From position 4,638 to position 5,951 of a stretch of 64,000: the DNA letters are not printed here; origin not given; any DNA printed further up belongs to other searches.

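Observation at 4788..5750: C-terminal membrane-embedded module with two prealbumin-like (CarboxypepD_reg-type) domains in every paralog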

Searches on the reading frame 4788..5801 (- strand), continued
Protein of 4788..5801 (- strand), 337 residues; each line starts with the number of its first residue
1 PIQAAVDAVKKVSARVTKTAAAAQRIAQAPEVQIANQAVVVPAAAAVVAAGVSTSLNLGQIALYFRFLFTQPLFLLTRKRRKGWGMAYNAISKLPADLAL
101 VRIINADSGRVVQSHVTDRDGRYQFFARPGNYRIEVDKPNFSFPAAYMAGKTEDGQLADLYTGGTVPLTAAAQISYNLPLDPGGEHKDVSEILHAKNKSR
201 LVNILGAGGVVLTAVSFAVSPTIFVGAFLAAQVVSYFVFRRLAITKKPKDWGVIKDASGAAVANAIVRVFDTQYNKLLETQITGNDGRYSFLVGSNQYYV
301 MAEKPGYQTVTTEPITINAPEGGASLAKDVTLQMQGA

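Call 45: find_related_loci(query=A3, collection=genome_contigs, flank=6000)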
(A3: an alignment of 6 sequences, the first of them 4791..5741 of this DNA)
Query A3 (317 aa) in genome_contigs; peptide patterns used: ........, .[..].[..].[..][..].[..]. (x = any residue, [..] = any of these).
164 stretches matched a pattern; 111 encode a relative of the query (tblastn E <= 1e-3); the best 80 are kept; 80 distinct loci.
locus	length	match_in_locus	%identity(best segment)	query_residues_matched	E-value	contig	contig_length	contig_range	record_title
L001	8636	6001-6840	65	34-312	3e-126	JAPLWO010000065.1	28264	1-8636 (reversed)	MAG: Candidatus Magasanikiibacteriota bacterium isolate LacPavin_0920_WC57_MAG_45_8 LacPavin_0920_WC57_scaffold_251738,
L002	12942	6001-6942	54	4-316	4e-114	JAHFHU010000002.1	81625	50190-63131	MAG: Candidatus Magasanikiibacteriota bacterium isolate nzgw346 NODE_329_length_81626_cov_4.073308, whole genome shotgun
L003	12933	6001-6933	53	3-312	4e-112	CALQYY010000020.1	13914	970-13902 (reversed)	MAG: Candidatus Magasanikbacteria bacterium isolate MiH-14oct19-207 genome assembly, contig: MiH-14oct19-C9074, whole ge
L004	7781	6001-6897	55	2-299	4e-102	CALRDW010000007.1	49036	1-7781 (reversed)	MAG: Candidatus Magasanikbacteria bacterium isolate Mag-100m-18 genome assembly, contig: Mag-100m-c71, whole genome shot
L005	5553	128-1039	55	10-312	4e-101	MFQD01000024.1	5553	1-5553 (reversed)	MAG: Candidatus Magasanikbacteria bacterium RIFCSPHIGHO2_02_FULL_50_9b rifcsphigho2_02_scaffold_37473, whole genome shot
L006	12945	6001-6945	46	2-314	7e-88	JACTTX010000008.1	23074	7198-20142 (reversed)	MAG: Candidatus Magasanikiibacteriota bacterium isolate B4_bin.18 scaffold_247, whole genome shotgun sequence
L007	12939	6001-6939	46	4-313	1e-86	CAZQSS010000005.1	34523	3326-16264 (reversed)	MAG TPA_asm: uncultured Gammaproteobacteria bacterium isolate binchicken_co248_149 genome assembly, contig: NODE_994_len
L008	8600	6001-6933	44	10-317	7e-86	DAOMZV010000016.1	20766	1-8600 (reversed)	MAG TPA_asm: Candidatus Magasanikbacteria bacterium isolate AMR_MDS_3990 NODE_2235_length_20766_cov_6.929265, whole geno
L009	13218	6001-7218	41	3-315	3e-81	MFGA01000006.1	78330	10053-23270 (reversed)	MAG: Candidatus Falkowbacteria bacterium RIFOXYA2_FULL_38_12 rifoxya2_full_scaffold_196, whole genome shotgun sequence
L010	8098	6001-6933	41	4-312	2e-79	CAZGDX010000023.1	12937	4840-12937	MAG TPA_asm: uncultured Gammaproteobacteria bacterium isolate binchicken_co274_39 genome assembly, contig: NODE_12055_le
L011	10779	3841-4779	43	5-313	4e-78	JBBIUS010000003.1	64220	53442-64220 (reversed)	MAG: Candidatus Falkowbacteria bacterium isolate ETS170220_bin_59 NODE_317_length_64220_cov_5.23847, whole genome shotgu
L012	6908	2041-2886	43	39-317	6e-77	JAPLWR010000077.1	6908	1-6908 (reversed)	MAG: Candidatus Magasanikiibacteriota bacterium isolate LacPavin_0419_WC70L_MAG_37_6 LacPavin_0419_WC70L_scaffold_280477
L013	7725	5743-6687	41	5-315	1e-76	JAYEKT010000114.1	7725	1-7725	MAG: Patescibacteria group bacterium isolate MAG130 MAG130_114, whole genome shotgun sequence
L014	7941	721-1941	44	3-312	3e-76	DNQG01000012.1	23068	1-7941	MAG TPA_asm: Candidatus Magasanikbacteria bacterium isolate UBA10197 contig_31398, whole genome shotgun sequence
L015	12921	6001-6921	42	10-312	7e-76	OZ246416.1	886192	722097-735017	MAG: uncultured Gammaproteobacteria bacterium isolate binchicken_co266_193 genome assembly, chromosome: 1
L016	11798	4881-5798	39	8-313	5e-76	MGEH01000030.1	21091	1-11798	MAG: Candidatus Uhrbacteria bacterium RIFCSPHIGHO2_12_FULL_60_25 rifcsphigho2_12_scaffold_6145, whole genome shotgun seq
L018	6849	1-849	42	29-317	1e-74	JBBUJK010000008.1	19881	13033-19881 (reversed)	MAG: Patescibacteria group bacterium isolate H41-bin083_1 H41_bin083_1_000000000008, whole genome shotgun sequence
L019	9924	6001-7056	40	3-298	1e-73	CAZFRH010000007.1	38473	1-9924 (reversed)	MAG TPA_asm: uncultured Gammaproteobacteria bacterium isolate binchicken_co128_233 genome assembly, contig: NODE_676_len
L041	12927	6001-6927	38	4-312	4e-69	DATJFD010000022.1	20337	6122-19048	MAG TPA_asm: Candidatus Binatia bacterium isolate SMAG_U15450 k141_11154648, whole genome shotgun sequence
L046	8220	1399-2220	43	42-313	6e-69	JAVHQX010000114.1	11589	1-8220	MAG: Patescibacteria group bacterium isolate WB02no13_65_8 NODE_2977_length_11589_cov_4.721519, whole genome shotgun seq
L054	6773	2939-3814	39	8-297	3e-67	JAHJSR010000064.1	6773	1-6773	MAG: Patescibacteria group bacterium isolate OS_PC_MetaG.mb.25 OS_PC_MetaG.mb.25_k141_482969, whole genome shotgun seque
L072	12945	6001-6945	37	6-312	4e-63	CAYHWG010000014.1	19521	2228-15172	MAG TPA_asm: uncultured Gammaproteobacteria bacterium isolate ERP119705_co15_652 genome assembly, contig: NODE_2707_leng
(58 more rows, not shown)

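Call 48: search_protein_families(library=pfam, proteins=[L016:347-1438:+, L019:2771-3865:+, L072:6957-12944:+, L054:3913-6459:+, L072:3400-6960:+], max_evalue=0.01)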
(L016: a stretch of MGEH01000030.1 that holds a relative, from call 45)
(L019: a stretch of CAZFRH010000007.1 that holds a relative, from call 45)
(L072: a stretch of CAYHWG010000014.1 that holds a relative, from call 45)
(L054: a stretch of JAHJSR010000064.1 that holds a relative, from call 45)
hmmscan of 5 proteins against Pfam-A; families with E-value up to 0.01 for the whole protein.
L016:347-1438:+ (363 aa): 0 families

L019:2771-3865:+ (364 aa): 1 family
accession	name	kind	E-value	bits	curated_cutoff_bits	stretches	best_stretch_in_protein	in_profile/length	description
PF10633.15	NPCBM_assoc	-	0.0041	17.7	24.4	0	145-172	44-71/78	NPCBM-associated, NEW3 domain of alpha-galactosidase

L072:6957-12944:+ (1996 aa): 0 families

L054:3913-6459:+ (848 aa): 15 families
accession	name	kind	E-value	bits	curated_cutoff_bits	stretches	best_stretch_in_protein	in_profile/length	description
PF13432.12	TPR_16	-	8.2e-13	49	32.7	2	681-727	12-58/65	Tetratricopeptide repeat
PF13414.12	TPR_11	-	1.2e-11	44.5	26.8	1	679-714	7-42/42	TPR repeat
PF07719.23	TPR_2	-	1.1e-10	41.2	27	1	700-728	1-29/34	Tetratricopeptide repeat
PF14559.12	TPR_19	-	5.2e-08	33.6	25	3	713-765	4-57/68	Tetratricopeptide repeat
PF13431.12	TPR_17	-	1.1e-06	28.8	24.4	0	631-652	2-23/34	Tetratricopeptide repeat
PF13428.12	TPR_14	-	1.4e-06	28.8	23.5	0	701-741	2-43/44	Tetratricopeptide repeat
PF00515.34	TPR_1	-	3.2e-06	27.2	27.8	0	700-727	1-28/34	Tetratricopeptide repeat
PF13424.12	TPR_12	-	3.4e-05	24.4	30.1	1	699-760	2-72/77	Tetratricopeptide repeat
PF13181.12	TPR_8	-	0.00011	22.5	25.7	0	701-728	2-29/34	Tetratricopeptide repeat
PF13176.12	TPR_7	-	0.00011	22.4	27.9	1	702-728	1-27/36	Tetratricopeptide repeat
PF13174.12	TPR_6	-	0.00015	22.7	26.3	0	737-765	4-32/33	Tetratricopeptide repeat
PF25063.1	ARM_TT21_C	-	0.00027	21.3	35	1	680-768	109-199/209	Tetratricopeptide repeat protein 21 C-terminal ARM domain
PF24575.1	TPR_Slam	-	0.0015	19.4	35.2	1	696-756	43-104/104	Surface lipoprotein assembly modifier, N-terminal TPR repeats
PF25064.1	ARM_TT21_5th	-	0.0018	19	27.8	0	739-815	7-82/117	TT21 fifth ARM repeats domain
PF12895.13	ANAPC3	-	0.0051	17.5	27.2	1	685-757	8-80/82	Anaphase-promoting complex, cyclosome, subunit 3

L072:3400-6960:+ (1186 aa): 7 families
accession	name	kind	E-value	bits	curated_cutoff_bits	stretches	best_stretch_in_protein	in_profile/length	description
PF16656.11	Pur_ac_phosph_N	-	2.3e-17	63.8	30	2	230-311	5-93/93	Purple acid Phosphatase, N-terminal domain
PF00041.27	fn3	-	4.3e-17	62.5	25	2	228-296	5-70/84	Fibronectin type III domain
PF13620.12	CarboxypepD_reg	-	8.4e-12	45.7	32.3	2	926-988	4-60/82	Carboxypeptidase regulatory-like domain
PF25059.1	FN3_DSCAM-DSCAML_C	-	0.00048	20.9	39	0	272-314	42-82/89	DSCAM/DSCAML C-terminal Fn3-like domain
PF17210.9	SdrD_B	-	0.00051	20.6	29.7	0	1110-1154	22-66/112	SdrD B-like domain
PF16893.11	fn3_2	-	0.00059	20.4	27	0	321-385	7-72/89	Fibronectin type III domain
PF10179.15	NDNF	-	0.0057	17.2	27.3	0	467-494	89-116/127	Neuron-derived neurotrophic factor, first Fn(III) domain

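Call 54: find_encoding_contigs(protein=P0167, flank=6000, max_places=2)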
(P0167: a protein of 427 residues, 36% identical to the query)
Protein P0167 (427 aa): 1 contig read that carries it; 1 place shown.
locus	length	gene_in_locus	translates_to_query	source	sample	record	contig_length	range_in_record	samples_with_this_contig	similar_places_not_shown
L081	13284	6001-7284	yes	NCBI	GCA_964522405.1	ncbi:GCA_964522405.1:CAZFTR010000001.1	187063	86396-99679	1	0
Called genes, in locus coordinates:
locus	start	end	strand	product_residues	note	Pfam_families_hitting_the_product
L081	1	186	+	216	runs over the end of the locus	PF00889:EF_TS, PF25025:EF-Ts_N (weak)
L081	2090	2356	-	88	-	-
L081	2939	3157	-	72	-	-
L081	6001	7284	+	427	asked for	PF13620:CarboxypepD_reg (weak)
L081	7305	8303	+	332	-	PF00044:Gp_dh_N, PF02800:Gp_dh_C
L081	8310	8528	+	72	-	-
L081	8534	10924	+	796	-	-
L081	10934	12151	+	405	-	-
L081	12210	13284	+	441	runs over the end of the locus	-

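Call 63: search_solved_structures(query=A2, max_evalue=0.01)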
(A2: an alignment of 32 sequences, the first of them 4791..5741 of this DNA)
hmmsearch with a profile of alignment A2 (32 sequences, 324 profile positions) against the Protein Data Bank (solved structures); distinct sequences matched with E-value up to 0.01: 2.
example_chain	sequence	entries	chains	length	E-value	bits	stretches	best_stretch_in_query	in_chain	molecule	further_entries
9c7v_B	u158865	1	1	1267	2.1e-05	26.9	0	85-119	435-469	BOS complex subunit NOMO2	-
10ps_A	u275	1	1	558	0.00017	24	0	85-138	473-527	Serine-aspartate repeat-containing protein D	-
